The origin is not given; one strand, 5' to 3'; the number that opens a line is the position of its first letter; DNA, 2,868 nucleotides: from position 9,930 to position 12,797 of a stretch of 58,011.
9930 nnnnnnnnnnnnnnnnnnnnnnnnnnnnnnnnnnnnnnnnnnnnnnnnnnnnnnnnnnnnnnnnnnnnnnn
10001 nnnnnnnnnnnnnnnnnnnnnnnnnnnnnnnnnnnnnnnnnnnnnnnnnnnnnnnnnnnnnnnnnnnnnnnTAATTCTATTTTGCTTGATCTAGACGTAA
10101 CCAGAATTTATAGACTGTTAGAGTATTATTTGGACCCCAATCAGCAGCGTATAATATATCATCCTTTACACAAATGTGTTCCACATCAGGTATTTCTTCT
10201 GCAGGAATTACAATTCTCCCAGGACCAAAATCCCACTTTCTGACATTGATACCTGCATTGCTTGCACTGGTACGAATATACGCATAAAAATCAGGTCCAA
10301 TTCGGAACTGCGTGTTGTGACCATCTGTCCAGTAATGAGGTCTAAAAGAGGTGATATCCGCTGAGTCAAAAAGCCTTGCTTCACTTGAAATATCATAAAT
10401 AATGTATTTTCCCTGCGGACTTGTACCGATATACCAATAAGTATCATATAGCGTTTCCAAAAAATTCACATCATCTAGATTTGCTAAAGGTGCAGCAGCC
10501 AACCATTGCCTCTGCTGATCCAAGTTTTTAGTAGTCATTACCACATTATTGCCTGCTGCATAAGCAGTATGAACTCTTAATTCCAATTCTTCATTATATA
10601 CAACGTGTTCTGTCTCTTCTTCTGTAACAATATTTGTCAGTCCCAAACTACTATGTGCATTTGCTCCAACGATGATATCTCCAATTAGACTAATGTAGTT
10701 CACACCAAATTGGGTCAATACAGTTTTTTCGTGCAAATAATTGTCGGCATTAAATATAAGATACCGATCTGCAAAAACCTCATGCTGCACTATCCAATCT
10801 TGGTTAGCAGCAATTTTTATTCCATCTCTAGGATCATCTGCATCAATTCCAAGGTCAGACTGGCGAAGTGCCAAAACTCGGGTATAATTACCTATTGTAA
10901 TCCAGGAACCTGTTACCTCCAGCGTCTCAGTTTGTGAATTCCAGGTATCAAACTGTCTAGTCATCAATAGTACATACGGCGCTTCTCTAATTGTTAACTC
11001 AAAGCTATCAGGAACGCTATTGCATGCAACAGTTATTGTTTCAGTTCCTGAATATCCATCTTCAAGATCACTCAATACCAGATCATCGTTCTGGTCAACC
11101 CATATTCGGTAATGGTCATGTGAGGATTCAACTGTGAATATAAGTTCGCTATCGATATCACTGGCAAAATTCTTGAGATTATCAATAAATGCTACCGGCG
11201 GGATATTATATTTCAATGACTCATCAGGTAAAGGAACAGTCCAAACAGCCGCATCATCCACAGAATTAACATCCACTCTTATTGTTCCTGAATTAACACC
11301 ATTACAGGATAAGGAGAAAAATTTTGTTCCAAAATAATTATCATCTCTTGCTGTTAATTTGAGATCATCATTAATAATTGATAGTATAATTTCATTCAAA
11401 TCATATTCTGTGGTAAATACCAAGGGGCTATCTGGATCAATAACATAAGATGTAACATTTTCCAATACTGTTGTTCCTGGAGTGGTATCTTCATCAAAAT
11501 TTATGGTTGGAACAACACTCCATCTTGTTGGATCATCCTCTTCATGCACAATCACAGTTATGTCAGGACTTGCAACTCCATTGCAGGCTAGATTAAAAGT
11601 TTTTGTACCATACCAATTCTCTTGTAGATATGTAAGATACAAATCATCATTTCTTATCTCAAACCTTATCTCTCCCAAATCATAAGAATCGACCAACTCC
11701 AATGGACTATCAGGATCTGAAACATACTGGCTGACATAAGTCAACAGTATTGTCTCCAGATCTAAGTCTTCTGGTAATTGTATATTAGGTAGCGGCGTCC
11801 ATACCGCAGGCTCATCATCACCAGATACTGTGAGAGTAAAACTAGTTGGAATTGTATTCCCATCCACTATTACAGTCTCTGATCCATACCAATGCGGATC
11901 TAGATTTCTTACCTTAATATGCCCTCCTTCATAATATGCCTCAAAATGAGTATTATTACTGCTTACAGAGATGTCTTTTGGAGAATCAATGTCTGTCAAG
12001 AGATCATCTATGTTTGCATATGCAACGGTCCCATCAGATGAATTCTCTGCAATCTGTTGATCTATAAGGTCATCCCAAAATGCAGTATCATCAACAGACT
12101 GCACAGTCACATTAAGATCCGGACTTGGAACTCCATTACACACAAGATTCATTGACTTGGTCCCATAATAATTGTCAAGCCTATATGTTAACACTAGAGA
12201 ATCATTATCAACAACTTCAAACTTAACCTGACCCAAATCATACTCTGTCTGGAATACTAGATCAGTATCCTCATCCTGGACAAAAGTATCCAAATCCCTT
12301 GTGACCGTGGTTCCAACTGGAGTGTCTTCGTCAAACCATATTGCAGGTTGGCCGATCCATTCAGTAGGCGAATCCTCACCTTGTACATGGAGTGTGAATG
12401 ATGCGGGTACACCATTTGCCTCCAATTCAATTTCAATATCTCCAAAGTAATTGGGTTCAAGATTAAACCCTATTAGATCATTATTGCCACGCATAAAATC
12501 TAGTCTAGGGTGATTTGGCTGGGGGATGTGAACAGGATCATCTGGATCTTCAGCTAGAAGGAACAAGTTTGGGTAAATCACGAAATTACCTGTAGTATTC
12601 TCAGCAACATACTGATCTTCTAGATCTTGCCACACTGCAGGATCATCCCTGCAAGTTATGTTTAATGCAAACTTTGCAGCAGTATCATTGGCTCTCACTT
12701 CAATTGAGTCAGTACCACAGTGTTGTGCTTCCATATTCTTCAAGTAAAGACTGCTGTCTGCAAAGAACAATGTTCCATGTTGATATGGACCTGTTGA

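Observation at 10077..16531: Four-gene overlapping operon: TPR membrane anchor plus three secreted proteins (candidate surface or host-contact module)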

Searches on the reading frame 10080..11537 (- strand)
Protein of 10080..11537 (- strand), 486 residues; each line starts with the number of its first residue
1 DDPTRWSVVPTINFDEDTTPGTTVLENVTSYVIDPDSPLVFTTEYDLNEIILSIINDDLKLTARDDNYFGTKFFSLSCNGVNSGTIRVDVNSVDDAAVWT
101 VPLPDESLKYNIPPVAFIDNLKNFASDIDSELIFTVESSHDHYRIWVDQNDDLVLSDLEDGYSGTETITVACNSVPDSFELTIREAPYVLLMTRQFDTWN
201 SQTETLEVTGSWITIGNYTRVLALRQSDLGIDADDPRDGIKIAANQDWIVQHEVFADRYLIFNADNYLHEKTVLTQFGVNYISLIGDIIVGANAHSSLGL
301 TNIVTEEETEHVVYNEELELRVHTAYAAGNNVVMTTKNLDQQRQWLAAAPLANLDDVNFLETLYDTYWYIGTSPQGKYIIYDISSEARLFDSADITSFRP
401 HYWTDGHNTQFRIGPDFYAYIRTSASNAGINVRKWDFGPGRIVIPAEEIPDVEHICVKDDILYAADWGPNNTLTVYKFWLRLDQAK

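Call 54: predict_structure(alignment_id=A5)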
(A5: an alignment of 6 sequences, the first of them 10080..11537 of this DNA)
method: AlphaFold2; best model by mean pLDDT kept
length: 486 residues; sequences in the alignment: 6
mean_pLDDT: 58.0   pTM: 0.38
mean pLDDT of the five models: 58.0, 54.3, 54.1, 52.8, 51.4
residues with pLDDT >= 90: 138; 70-90: 50; 50-70: 34; < 50: 264
segments of 3 or more residues with pLDDT < 50: 189-209, 211-215, 217-449, 482-486
pLDDT, mean of each block of 10 residues (from residue 1): 90 94 97 89 97 98 91 97 97 83 87 82 86 89 94 92 93 94 72 43 42 41 40 42 31 28 29 33 29 26 25 24 25 31 41 33 31 35 35 31 31 34 37 35 40 59 70 68 43
secondary structure, 60 per line:
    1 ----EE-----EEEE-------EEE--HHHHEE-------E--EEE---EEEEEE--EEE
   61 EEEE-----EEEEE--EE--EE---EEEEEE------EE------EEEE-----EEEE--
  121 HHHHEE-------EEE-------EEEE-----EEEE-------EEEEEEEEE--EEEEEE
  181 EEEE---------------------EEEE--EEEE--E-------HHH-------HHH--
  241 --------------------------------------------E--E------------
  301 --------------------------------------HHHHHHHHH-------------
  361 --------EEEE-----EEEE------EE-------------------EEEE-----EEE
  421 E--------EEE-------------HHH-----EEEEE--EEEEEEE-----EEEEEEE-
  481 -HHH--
elements in order: E12-15 E23-25 H28-31 E44-46 E50-55 E58-64 E70-74 E86-91 E106-109 E115-118 H121-124 E134-136 E144-147 E153-156 E164-172 E175-184 E206-209 E212-215 H339-347 E369-372 E378-381 E409-412 E418-421 E430-432 E454-458 E461-467 E473-479
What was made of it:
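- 10977..12932 (-): G4 stalk (G4 as a whole is 10077-13076, 999 aa). It consists of seven tandem cadherin-like beta-sandwich repeats (aa 49-700, 91-95 aa each). Acidic linkers (R/V/G/E-D-D-x-A/P-x-W), a conserved E16 and D34-x-D36 lie at positions corresponding to the cadherin XEX, DXD and DXNDN motifs. AF2 gives repeats 6-7 pLDDT 82-98 (call 54).
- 10080..10976 (-): G4 C-terminal ~300-aa domain (aa 701-999), distal to the anchor and a candidate ligand-binding head. Its fold is unresolved. The sequence looks like beta-propeller blades by eye. AF2 pLDDT is 25-45, apart from a 3-strand meander at aa ~963-993 with pLDDT 59-70 (call 54).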

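Call 57: fold_search(model_id=the predicted structure, library=pdb)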
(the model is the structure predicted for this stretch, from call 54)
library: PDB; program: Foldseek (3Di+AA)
matches with E <= 10: 1330; with E <= 0.001: 92
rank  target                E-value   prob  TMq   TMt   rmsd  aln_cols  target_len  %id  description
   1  5uly_C                2.7e-06  1.00  0.21  0.36   7.6       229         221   14  Crystal Structure of Human Protocadherin-15 EC2-3 (released 2018-08-08)
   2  7sz8_A                5.6e-06  1.00  0.25  0.28   5.8       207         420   17  Crystal structure of human CELSR1 EC4-7 (released 2022-12-14)
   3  5uly_A                5.6e-06  1.00  0.21  0.37   7.7       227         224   14  Crystal Structure of Human Protocadherin-15 EC2-3 (released 2018-08-08)
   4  2wcp                  6.9e-06  1.00  0.26  0.49   6.1       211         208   15  CRYSTAL STRUCTURE OF MOUSE CADHERIN-23 EC1-2 (released 2010-04-21)
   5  5uly_B                6.9e-06  1.00  0.21  0.37   7.7       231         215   14  Crystal Structure of Human Protocadherin-15 EC2-3 (released 2018-08-08)
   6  9a41_MODEL_1_A        6.9e-06  1.00  0.21  0.39   8.2       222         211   16   F1N4 fully-glycosylated model of mouse N-cadherin EC4-EC5 (released 2024-05-24)
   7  3mvs                  1.0e-05  1.00  0.24  0.46   6.2       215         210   14  Structure of the N-terminus of Cadherin 23 (released 2010-06-09)
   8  5w4t_A                1.1e-05  1.00  0.25  0.33   7.8       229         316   18  Crystal Structure of Fish Cadherin-23 EC1-3 (released 2018-06-20)
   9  5iu9_B                1.3e-05  1.00  0.25  0.28   6.0       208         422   18  Crystal Structure of Zebrafish Protocadherin-19 EC1-4 (released 2016-11-02)
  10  6dms                  1.4e-05  1.00  0.17  0.12  11.6       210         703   14  Endo-fucoidan hydrolase MfFcnA4_H294Q from glycoside hydrolase family 107 (released 2018-10-03)
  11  4xxw_C                1.5e-05  1.00  0.25  0.48   5.9       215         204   16  Crystal structure of mouse Cadherin-23 EC1-2 and Protocadherin-15 EC1-2 splice variant (released 2016-05-04)
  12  5czr_C                1.6e-05  1.00  0.24  0.44   6.3       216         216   17  Crystal Structure of Human Protocadherin-24 EC1-2 (released 2016-11-02)
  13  5w1d                  1.7e-05  1.00  0.18  0.21  11.2       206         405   15  Crystal Structure of Mouse Protocadherin-15 EC4-7 (released 2018-06-06)
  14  5czr_B                2.0e-05  1.00  0.24  0.42   6.6       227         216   16  Crystal Structure of Human Protocadherin-24 EC1-2 (released 2016-11-02)
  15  7a7d_a                2.2e-05  1.00  0.21  0.19  10.1       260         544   12  Cadherin fit into cryo-ET map (released 2020-12-23)
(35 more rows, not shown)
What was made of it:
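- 10977..12932 (-): Foldseek top hits are PCDH15 EC2-3 (2.7e-6), CELSR1 EC4-7 and CDH23 EC1-2 (TMt 0.49), and an RTX adhesin repeat also matches (call 57).
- On Cadherin-like repeat (G4 aa 49-700): Foldseek top hits are PCDH15 EC2-3 at 2.7e-6 and CDH23 EC1-2 at TMt 0.49 (call 57).
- G4 repeats model confidently, and their best structural matches are tandem cadherin EC domains and an RTX adhesin (calls 54, 57). The S-layer hits rank well below the cadherin EC pairs and have low TM scores of 0.10-0.27 (call 57).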

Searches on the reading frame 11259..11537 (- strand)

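Call 93: search_protein_families(library=pfam, proteins=[window:11259-11537:-], max_evalue=1)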
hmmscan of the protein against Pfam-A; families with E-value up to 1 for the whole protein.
window:11259-11537:- (93 aa): 1 family
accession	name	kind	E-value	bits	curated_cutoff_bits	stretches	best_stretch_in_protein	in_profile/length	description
PF13573.12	SprB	-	0.061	13.4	28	1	76-90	7-21/37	SprB repeat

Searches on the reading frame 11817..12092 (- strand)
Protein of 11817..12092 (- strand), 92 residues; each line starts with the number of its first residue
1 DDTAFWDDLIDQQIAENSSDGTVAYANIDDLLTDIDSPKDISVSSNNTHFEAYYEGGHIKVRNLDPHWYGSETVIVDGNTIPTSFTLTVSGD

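Call 29: search_solved_structures(query=A1, max_evalue=10, show_alignments=2)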
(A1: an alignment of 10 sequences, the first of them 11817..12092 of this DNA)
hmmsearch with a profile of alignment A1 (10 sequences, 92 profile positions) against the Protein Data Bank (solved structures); distinct sequences matched with E-value up to 10: 0.
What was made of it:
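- On Cadherin-like repeat (G4 aa 49-700): A PDB profile search found nothing (call 29).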

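Call 83: search_protein_families(library=pfam, alignment_id=A8, max_evalue=1)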
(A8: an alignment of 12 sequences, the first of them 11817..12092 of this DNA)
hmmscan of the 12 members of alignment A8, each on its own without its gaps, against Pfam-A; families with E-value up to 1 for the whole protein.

A. member 1, window:11817-12092:- (92 aa): 1 family
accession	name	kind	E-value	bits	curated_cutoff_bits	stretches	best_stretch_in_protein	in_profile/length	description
PF04619.18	Adhesin_Dr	-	0.17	12.3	23.6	1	24-90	64-133/139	Dr-family adhesin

B. families by the number of members that match (of 12 scanned): 13 families
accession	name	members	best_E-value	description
PF17963.7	Big_9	2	5.1e-06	Bacterial Ig domain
PF17892.7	Cadherin_5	1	0.00042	Cadherin-like domain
PF12733.13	Cadherin-like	1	0.0084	Cadherin-like beta sandwich domain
PF02368.24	Big_2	1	0.016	Bacterial Ig-like domain (group 2)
PF17803.7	Cadherin_4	1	0.032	Bacterial cadherin-like domain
PF07953.20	Toxin_R_bind_N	1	0.056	Clostridium neurotoxin, N-terminal receptor binding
PF13573.12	SprB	1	0.061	SprB repeat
PF23087.1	MRH_ELAPOR1_9th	1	0.071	ELAPOR1-like, mannose 6-phosphate receptor homology domain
PF19772.4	DUF6258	1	0.077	Family of unknown function (DUF6258)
PF06703.16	SPC25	1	0.15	Microsomal signal peptidase 25 kDa subunit (SPC25)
PF14157.12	YmzC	1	0.15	YmzC-like protein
PF24518.1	Ig_CD22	1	0.15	B-cell receptor CD22-like, first Ig-like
PF04619.18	Adhesin_Dr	1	0.17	Dr-family adhesin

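Call 93: search_protein_families(library=pfam, proteins=[window:11817-12092:-], max_evalue=1)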
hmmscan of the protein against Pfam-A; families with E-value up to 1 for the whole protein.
window:11817-12092:- (92 aa): 1 family
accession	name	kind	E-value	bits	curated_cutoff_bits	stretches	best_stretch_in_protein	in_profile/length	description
PF04619.18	Adhesin_Dr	-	0.17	12.3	23.6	1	24-90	64-133/139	Dr-family adhesin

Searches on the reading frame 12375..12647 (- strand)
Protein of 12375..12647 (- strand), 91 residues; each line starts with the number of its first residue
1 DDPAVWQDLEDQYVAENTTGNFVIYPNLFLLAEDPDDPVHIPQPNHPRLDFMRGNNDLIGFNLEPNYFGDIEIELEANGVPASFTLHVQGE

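Call 68: find_related_loci(query=A7, collection=metagenome_contigs, flank=10000)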
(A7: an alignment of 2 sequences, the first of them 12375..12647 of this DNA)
Query A7 (91 aa) in metagenome_contigs; peptide patterns used: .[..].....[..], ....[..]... (x = any residue, [..] = any of these).
217 stretches matched a pattern; 2 encode a relative of the query (tblastn E <= 1e-3); 2 distinct loci.
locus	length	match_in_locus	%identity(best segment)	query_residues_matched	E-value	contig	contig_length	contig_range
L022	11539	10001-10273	37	1-90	1e-14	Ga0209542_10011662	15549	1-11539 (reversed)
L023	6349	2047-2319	37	1-90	6e-13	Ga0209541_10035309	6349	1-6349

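Call 71: search_protein_families(library=pfam, proteins=[L022:4116-5684:+, L022:5681-6784:+, L022:6831-9566:+, L022:9590-11539:+, L023:3-1649:+, L023:1663-4560:+, L023:4637-5887:+], max_evalue=0.01)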
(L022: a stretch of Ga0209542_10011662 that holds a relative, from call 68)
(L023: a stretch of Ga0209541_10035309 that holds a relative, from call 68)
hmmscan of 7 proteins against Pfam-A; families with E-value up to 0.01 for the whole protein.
L022:4116-5684:+ (522 aa): 5 families
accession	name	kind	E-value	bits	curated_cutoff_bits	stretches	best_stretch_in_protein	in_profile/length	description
PF01656.29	CbiA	-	1.7e-09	38.1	25.4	1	45-150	2-54/125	CobQ/CobB/MinD/ParA nucleotide binding domain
PF10609.15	ParA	-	1.8e-08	34.5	27.1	1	42-83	4-45/246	NUBPL iron-transfer P-loop NTPase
PF13614.12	AAA_31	-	2.4e-07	31.3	27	1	45-80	5-40/177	AAA domain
PF02374.21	ArsA_ATPase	-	8.6e-05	22.3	24.3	1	47-79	6-38/305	Anion-transporting ATPase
PF00142.24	Fer4_NifH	-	0.0044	17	25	1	49-79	7-37/271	4Fe-4S iron sulfur cluster binding proteins, NifH/frxC family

L022:5681-6784:+ (367 aa): 0 families

L022:6831-9566:+ (911 aa): 1 family
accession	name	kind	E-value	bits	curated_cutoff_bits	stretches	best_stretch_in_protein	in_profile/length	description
PF22905.2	Hydro_N_hd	-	0.0018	18.6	27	0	405-463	133-191/195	Hydrolase N-terminal helical domain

L022:9590-11539:+ (650 aa): 8 families
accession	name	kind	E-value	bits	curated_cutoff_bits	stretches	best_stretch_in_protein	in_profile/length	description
PF18911.6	PKD_4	-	3.6e-24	85.1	27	2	429-507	8-85/85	PKD domain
PF00801.26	PKD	-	1.9e-20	73.1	23.5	2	430-495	6-71/80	PKD domain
PF22352.2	K319L-like_PKD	-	1.9e-09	37.9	27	1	429-505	1-84/84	K319L-like, PKD domain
PF17963.7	Big_9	-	2.3e-05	25.6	23.6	1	230-315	1-83/89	Bacterial Ig domain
PF17957.7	Big_7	-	5.2e-05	24.2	24.1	0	329-384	1-56/70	Bacterial Ig domain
PF18981.6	InlK_D3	-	0.00035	21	25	1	476-507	45-75/75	Internalin K domain (D3/D4)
PF00404.24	Dockerin_1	-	0.00052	20.6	22.9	1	557-602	4-56/57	Dockerin type I domain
PF17892.7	Cadherin_5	-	0.0052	17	26.5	0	229-319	1-94/98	Cadherin-like domain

L023:3-1649:+ (548 aa): 0 families

L023:1663-4560:+ (965 aa): 11 families
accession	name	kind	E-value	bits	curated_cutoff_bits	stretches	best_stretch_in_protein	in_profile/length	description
PF18911.6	PKD_4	-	7.6e-54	180.2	27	4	670-739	7-75/85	PKD domain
PF00801.26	PKD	-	1.9e-42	143.6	23.5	4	675-737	8-70/80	PKD domain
PF22352.2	K319L-like_PKD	-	6.1e-20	71.5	27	2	421-497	3-84/84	K319L-like, PKD domain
PF16403.11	Bact_surface_Ig-like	-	2.7e-13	50.2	27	1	804-834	31-61/71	Bacterial surface protein, Ig-like domain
PF18981.6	InlK_D3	-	4.6e-13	49.5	25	1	813-834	43-64/75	Internalin K domain (D3/D4)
PF17957.7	Big_7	-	1.2e-08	35.9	24.1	0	324-377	5-58/70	Bacterial Ig domain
PF17963.7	Big_9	-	2.2e-06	28.9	23.6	1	221-307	1-84/89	Bacterial Ig domain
PF13927.12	Ig_3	-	1.7e-05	25.6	30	0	417-484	5-69/78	Immunoglobulin domain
PF16411.10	SusF_SusE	-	0.00072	20.3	27.5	0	707-830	63-164/167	Outer membrane protein SusF_SusE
PF02368.24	Big_2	-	0.0011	19.3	22.8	0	242-295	19-66/79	Bacterial Ig-like domain (group 2)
PF00404.24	Dockerin_1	-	0.0052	17.4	22.9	1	547-592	4-56/57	Dockerin type I domain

L023:4637-5887:+ (416 aa): 6 families
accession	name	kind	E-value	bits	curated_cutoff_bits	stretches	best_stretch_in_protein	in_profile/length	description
PF10633.15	NPCBM_assoc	-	1.2e-15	57.9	24.4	2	162-236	2-77/78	NPCBM-associated, NEW3 domain of alpha-galactosidase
PF11614.14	FixG_C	-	4.2e-10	40.3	25.6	1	282-353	34-106/119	IG-like fold at C-terminal of FixG, putative oxidoreductase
PF23619.1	Ig_VWA7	-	4.3e-06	27.4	27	0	271-349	8-84/104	VWA7 Ig-like domain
PF07705.17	CARDB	-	1.3e-05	25.8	22.7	1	155-238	9-87/101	CARDB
PF15418.12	DUF4625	-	0.0026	18.5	27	0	200-245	78-125/131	Domain of unknown function (DUF4625)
PF16116.10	DUF4832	-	0.0053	17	29.2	0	44-122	117-194/216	Domain of unknown function (DUF4832)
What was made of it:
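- The related repeat proteins in L022 and L023 carry weak dockerin-like hits, and the neighbouring L023 protein carries NPCBM_assoc/CARDB domains (call 71).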

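Call 93: search_protein_families(library=pfam, proteins=[window:12375-12647:-], max_evalue=1)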
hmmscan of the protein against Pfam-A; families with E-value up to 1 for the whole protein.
window:12375-12647:- (91 aa): 0 families
